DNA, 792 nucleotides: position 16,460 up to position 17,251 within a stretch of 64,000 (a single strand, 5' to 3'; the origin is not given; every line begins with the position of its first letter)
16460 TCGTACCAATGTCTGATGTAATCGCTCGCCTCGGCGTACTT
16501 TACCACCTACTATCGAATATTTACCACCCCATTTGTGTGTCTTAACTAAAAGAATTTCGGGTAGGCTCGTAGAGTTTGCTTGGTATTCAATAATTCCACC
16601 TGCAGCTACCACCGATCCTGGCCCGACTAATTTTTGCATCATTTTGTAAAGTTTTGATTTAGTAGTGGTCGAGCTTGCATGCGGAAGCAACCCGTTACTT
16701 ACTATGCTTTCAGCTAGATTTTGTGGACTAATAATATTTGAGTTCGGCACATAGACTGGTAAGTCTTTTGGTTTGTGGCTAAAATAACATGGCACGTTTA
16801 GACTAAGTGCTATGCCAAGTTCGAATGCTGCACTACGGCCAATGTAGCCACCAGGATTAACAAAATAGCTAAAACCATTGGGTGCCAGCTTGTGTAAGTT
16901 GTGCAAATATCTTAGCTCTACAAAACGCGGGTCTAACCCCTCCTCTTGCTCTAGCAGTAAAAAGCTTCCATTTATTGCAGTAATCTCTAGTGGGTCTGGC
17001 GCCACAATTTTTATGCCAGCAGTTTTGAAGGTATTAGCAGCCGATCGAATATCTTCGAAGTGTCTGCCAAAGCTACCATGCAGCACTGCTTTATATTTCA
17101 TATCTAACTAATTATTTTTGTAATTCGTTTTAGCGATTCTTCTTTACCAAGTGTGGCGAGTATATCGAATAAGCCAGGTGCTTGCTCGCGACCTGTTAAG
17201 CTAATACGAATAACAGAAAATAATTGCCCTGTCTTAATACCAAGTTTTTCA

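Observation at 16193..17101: Fusion of a LOG/NDT-like (SLOG-fold) domain to a NUDIX hydrolase, adjacent to nrdAB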

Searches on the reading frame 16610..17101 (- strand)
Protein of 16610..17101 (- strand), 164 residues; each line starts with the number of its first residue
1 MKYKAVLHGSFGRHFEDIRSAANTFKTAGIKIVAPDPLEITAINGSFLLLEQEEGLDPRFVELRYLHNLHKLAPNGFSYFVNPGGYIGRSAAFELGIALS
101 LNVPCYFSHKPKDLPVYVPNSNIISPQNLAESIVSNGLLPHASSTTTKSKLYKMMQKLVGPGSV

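Call 13: search_solved_structures(query=A2, max_evalue=10, show_alignments=5)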
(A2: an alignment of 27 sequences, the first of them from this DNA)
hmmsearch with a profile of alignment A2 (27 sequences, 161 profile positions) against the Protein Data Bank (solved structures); distinct sequences matched with E-value up to 10: 1.
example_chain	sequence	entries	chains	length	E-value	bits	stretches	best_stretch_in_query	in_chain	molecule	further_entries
3b59_A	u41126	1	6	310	1.6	11.7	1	73-92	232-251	Glyoxalase/bleomycin resistance protein/dioxygenase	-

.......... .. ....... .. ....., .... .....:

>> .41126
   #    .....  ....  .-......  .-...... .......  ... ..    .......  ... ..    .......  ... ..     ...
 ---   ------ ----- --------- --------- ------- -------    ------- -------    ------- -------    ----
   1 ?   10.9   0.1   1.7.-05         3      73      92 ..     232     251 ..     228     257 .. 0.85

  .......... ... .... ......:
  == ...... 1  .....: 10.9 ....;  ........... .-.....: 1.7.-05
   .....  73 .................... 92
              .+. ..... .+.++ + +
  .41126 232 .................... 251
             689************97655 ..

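Call 23: search_protein_representatives(alignment_id=A2)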
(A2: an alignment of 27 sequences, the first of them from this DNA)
Query: 27 sequences, 161 profile positions. Proteins with E-value up to 0.001 (for the whole library): 878; up to 1e-10: 362; up to 1e-30: 26. The best 150 are listed.
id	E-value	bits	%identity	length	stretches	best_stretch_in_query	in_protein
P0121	7.1e-134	458.3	-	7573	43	28-102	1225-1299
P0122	2.2e-74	264.9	-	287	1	2-161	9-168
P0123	3.5e-61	222.0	-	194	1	4-161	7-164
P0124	5.2e-59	214.9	-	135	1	2-124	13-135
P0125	1.0e-57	210.7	-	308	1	3-160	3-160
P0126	1.7e-54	200.3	-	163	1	3-159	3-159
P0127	1.9e-53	196.8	-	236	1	3-160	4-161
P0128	5.5e-46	172.6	-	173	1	3-159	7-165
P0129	1.6e-45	171.1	-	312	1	3-158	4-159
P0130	3.9e-43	163.3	-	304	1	2-148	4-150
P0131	2.1e-42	160.9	-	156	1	12-160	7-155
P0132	3.9e-42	160.0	-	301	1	3-155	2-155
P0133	1.0e-41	158.7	-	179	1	4-160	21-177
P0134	4.2e-40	153.4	-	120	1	2-93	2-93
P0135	8.0e-40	152.5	-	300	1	2-159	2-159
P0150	3.9e-28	114.5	-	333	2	3-160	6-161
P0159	3.0e-24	101.9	-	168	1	4-145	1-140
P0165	1.4e-21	93.2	-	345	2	8-159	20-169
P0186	2.4e-18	82.7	-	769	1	6-142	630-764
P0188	2.9e-18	82.4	-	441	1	2-118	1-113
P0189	2.9e-18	82.4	-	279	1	5-116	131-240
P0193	4.7e-18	81.8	-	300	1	3-142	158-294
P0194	5.4e-18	81.6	-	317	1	3-115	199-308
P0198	8.3e-18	81.0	-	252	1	3-141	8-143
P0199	1.1e-17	80.6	-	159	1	4-135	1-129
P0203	1.8e-17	79.9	-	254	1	2-132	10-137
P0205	1.9e-17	79.8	-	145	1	4-135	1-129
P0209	2.7e-17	79.3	-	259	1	4-153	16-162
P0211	3.3e-17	79.0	-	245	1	5-156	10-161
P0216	8.8e-17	77.6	-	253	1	2-114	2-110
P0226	1.9e-16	76.5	-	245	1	4-136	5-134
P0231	2.8e-16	76.0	-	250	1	5-138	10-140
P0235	3.1e-16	75.9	-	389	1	8-141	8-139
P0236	3.6e-16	75.6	-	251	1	3-117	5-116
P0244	7.5e-16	74.6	-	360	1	7-138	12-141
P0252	1.4e-15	73.8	-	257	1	5-115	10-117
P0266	3.0e-15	72.7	-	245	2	7-150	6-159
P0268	3.9e-15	72.3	-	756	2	5-136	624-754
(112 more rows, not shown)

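Call 25: search_protein_families(library=pfam, alignment_id=A3, max_evalue=1)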
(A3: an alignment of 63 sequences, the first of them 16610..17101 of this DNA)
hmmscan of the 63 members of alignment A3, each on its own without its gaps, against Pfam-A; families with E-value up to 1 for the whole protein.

A. member 1, window:16610-17101:- (164 aa): 1 family
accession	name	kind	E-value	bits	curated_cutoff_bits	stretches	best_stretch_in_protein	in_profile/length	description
PF13034.12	DUF3895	-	0.047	14.3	25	1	116-154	11-49/77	Protein of unknown function (DUF3895)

B. families by the number of members that match (of 63 scanned): 25 families
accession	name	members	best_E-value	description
PF05014.21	Nuc_deoxyrib_tr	38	2.4e-06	Nucleoside 2-deoxyribosyltransferase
PF15891.11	Nuc_deoxyri_tr2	5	0.0027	Nucleoside 2-deoxyribosyltransferase like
PF03447.22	NAD_binding_3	1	0.0038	Homoserine dehydrogenase, NAD binding domain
PF04313.20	HSDR_N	1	0.0098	Type I restriction enzyme R protein N terminus (HSDR_N)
PF08206.17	OB_RNB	1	0.015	Ribonuclease B OB domain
PF24757.1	C2H2_ASCIZ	1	0.043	ASCIZ first and second C2H2 zinc finger domains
PF13034.12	DUF3895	1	0.047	Protein of unknown function (DUF3895)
PF15586.11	Imm8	1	0.063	Immunity protein 8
PF20299.4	NARF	1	0.068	Nucleotidyltransferase-Associated Rossmannoid Fold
PF04055.27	Radical_SAM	1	0.071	Radical SAM superfamily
PF15999.10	DUF4774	1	0.075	Domain of unknown function (DUF4774)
PF10750.14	DUF2536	1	0.097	Protein of unknown function (DUF2536)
PF01658.22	Inos-1-P_synth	1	0.14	Myo-inositol-1-phosphate synthase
PF07285.16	DUF1444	1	0.14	Protein of unknown function (DUF1444)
PF20198.3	DUF6561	1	0.17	Family of unknown function (DUF6561)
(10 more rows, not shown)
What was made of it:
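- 38 of 63 standalone relatives hit PF05014 (call 25).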

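Call 28: predict_structure(alignment_id=A2)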
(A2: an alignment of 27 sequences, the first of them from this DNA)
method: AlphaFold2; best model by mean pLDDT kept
length: 160 residues; sequences in the alignment: 27
mean_pLDDT: 79.1   pTM: 0.79
mean pLDDT of the five models: 79.1, 76.1, 75.6, 74.5, 73.8
residues with pLDDT >= 90: 44; 70-90: 75; 50-70: 37; < 50: 4
segments of 3 or more residues with pLDDT < 50: 87-89
pLDDT, mean of each block of 10 residues (from residue 1): 85 82 94 74 60 62 77 89 56 75 87 74 94 93 85 78
secondary structure, 60 per line:
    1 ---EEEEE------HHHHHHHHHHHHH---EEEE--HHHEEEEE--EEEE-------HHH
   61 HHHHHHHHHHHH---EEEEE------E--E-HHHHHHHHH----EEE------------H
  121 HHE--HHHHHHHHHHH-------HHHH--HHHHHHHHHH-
elements in order: E4-8 H15-27 E31-34 E40-44 E47-50 H58-72 E76-80 H92-100 E105-107 H126-136 H144-147 H150-159
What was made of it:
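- On NDT / DNPH1 (DrHyd) superfamily, Pfam PF05014 and clan: The model has pLDDT 79 and pTM 0.79 (call 28).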

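Call 30: search_solved_structures(query=A3, max_evalue=10, show_alignments=4)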
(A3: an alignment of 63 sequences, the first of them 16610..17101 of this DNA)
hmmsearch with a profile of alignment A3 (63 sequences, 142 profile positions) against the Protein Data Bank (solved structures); distinct sequences matched with E-value up to 10: 2.
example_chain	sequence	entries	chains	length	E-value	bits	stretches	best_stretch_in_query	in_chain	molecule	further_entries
8jsk_A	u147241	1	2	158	0.59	13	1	55-110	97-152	PycTIR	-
6evs_A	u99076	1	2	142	0.83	12.5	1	16-111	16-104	N-deoxyribosyltransferase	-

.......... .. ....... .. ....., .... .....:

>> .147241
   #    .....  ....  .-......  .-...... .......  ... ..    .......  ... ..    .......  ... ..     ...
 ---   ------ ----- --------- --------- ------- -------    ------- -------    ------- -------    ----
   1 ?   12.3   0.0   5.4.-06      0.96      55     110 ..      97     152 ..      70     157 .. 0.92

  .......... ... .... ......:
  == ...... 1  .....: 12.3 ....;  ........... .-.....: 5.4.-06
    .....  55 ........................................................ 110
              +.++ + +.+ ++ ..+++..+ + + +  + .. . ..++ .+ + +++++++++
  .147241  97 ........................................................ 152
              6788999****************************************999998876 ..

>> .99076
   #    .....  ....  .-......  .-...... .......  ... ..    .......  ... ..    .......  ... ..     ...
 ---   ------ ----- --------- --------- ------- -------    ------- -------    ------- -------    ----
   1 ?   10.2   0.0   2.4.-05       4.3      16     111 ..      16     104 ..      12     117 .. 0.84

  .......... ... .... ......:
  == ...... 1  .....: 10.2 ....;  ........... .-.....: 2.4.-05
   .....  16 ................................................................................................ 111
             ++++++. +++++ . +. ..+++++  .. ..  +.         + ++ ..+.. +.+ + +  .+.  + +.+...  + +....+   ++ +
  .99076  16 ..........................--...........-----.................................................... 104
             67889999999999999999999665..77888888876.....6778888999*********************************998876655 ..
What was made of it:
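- Closest known: Classical nucleoside 2'-deoxyribosyltransferases. Same: They share the 'S-P' after beta2 and the ELG Glu in the weak HMM alignment to 6evs (call 30).
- Tried and rejected: The broad-family profile against PDB sequences gave only sub-significant hits (6evs E 0.83, PycTIR E 0.59; call 30).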

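Call 32: search_protein_families(library=pfam, proteins=[P0186, P0268, P0188, P0235, P0244, P0165, P0150, P0193, P0194, P0189], max_evalue=0.01)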
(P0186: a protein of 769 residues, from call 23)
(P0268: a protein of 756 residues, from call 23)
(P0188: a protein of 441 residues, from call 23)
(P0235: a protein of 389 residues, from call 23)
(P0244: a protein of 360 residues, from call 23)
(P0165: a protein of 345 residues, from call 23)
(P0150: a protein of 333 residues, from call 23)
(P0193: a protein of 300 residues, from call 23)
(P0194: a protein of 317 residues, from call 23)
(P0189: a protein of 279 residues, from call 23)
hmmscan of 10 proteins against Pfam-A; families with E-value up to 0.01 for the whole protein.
P0186 (769 aa): 1 family
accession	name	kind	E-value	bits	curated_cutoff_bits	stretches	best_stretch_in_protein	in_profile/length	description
PF21941.2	SMEK_N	-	1.6e-31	109.5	27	1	15-149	2-139/140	SMEK domain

P0268 (756 aa): 1 family
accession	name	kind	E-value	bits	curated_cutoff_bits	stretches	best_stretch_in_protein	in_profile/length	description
PF21941.2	SMEK_N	-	1.7e-32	112.7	27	1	12-146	2-139/140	SMEK domain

P0188 (441 aa): 1 family
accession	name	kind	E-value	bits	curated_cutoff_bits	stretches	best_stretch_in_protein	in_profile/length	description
PF03819.22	MazG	-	0.00049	20.8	22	1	168-233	4-66/74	MazG nucleotide pyrophosphohydrolase domain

P0235 (389 aa): 3 families
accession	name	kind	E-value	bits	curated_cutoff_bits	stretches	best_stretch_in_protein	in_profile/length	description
PF00293.34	NUDIX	-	3.4e-15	56.7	21.1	1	150-271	5-120/134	NUDIX domain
PF21906.2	NrtR_WHD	-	1.2e-14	54.6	27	1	300-355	6-60/61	NrtR DNA-binding winged helix domain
PF19368.5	AraR_C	-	8.7e-05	23.1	23.8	1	291-356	1-66/82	AraR C-terminal winged HTH domain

P0244 (360 aa): 2 families
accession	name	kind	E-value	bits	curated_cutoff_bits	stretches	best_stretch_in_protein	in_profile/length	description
PF18306.6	LDcluster4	-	6.5e-17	62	26.3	1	175-282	7-111/151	SLOG cluster4 family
PF03641.19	Lysine_decarbox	-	6.4e-12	46.2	27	1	213-311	1-101/131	Possible lysine decarboxylase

P0165 (345 aa): 0 families

P0150 (333 aa): 0 families

P0193 (300 aa): 2 families
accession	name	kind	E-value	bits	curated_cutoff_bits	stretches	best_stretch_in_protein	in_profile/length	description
PF00293.34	NUDIX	-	1.2e-14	54.9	21.1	1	3-106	3-110/134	NUDIX domain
PF22327.2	Nudt16-like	-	8.6e-05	23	27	1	26-97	31-106/161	U8 snoRNA-decapping enzyme-like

P0194 (317 aa): 2 families
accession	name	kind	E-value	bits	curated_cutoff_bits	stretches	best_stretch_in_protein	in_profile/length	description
PF01931.24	NTPase_I-T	-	3.8e-18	66.3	25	1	27-118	2-93/162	Protein of unknown function DUF84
PF05014.21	Nuc_deoxyrib_tr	-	0.00025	21.6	28.8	1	217-306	19-100/117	Nucleoside 2-deoxyribosyltransferase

P0189 (279 aa): 0 families
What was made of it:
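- One relative, P0235, is N-domain + NUDIX + NrtR winged helix, an architecture tied to NAD regulation (call 32).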

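Call 45: list_cluster_members(proteins=[P0126, P0159, P0199, P0205, P0188, P0193, P0194, P0235, P0244, P0186])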
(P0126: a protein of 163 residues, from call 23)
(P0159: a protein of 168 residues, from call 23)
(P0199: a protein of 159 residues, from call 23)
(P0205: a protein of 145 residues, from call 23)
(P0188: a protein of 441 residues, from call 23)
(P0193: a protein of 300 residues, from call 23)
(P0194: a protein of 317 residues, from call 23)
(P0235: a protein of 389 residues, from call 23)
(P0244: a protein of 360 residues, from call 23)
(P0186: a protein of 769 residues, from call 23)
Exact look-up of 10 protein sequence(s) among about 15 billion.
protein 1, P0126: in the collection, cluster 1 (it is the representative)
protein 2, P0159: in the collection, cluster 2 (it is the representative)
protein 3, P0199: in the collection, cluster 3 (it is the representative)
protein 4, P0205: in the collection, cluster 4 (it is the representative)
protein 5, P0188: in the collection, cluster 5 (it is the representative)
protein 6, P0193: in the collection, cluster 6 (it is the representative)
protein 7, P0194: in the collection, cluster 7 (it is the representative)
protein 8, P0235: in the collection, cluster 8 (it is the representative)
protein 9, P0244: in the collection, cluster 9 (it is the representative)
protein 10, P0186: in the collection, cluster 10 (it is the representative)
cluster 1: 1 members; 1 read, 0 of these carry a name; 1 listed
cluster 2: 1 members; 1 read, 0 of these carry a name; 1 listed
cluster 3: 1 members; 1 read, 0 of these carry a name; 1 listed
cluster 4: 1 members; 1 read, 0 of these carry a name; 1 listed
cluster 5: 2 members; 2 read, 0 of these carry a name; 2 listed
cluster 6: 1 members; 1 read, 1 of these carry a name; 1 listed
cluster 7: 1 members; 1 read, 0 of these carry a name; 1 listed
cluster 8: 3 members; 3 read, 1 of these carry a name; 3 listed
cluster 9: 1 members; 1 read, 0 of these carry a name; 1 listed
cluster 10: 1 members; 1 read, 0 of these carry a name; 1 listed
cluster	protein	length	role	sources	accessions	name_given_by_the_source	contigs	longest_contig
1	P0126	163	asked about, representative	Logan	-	-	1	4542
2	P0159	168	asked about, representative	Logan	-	-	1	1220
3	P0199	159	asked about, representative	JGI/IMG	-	-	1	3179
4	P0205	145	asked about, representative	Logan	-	-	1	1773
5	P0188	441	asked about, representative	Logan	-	-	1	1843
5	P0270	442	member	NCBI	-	-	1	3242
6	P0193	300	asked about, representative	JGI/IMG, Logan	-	ADP-ribose pyrophosphatase YjhB (NUDIX family)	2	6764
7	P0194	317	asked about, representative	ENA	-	-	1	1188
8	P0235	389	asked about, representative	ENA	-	-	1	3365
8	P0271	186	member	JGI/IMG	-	hypothetical protein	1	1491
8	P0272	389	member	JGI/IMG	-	-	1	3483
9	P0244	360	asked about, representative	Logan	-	-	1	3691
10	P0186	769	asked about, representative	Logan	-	-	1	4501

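Call 50: search_protein_families(library=pfam, alignment_id=A4, max_evalue=0.001)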
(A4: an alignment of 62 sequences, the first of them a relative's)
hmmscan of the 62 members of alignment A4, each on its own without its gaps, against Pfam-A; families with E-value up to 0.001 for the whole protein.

A. member 1, P0150 (333 aa): 0 families

B. families by the number of members that match (of 62 scanned): 14 families
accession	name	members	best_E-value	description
PF00293.34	NUDIX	13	1.9e-17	NUDIX domain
PF05014.21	Nuc_deoxyrib_tr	10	6.4e-08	Nucleoside 2-deoxyribosyltransferase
PF03819.22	MazG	9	1.3e-09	MazG nucleotide pyrophosphohydrolase domain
PF21941.2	SMEK_N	2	1.7e-32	SMEK domain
PF01931.24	NTPase_I-T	1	3.8e-18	Protein of unknown function DUF84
PF18306.6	LDcluster4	1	6.5e-17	SLOG cluster4 family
PF21906.2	NrtR_WHD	1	1.2e-14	NrtR DNA-binding winged helix domain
PF03641.19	Lysine_decarbox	1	6.4e-12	Possible lysine decarboxylase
PF14359.12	DUF4406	1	9.5e-08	Domain of unknown function (DUF4406)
PF24963.1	DUF7768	1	1.6e-07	Domain of unknown function (DUF7768)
PF24838.2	8xMP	1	2.2e-06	Octameric membrane protein family (8xMP)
PF22327.2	Nudt16-like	1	8.6e-05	U8 snoRNA-decapping enzyme-like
PF19368.5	AraR_C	1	8.7e-05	AraR C-terminal winged HTH domain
PF12643.12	MazG-like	1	0.00019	MazG-like family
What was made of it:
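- Of 62 multidomain relatives, 13 carry NUDIX, 9 MazG, 1 MazG-like and 1 NTPase_I-T (call 50).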
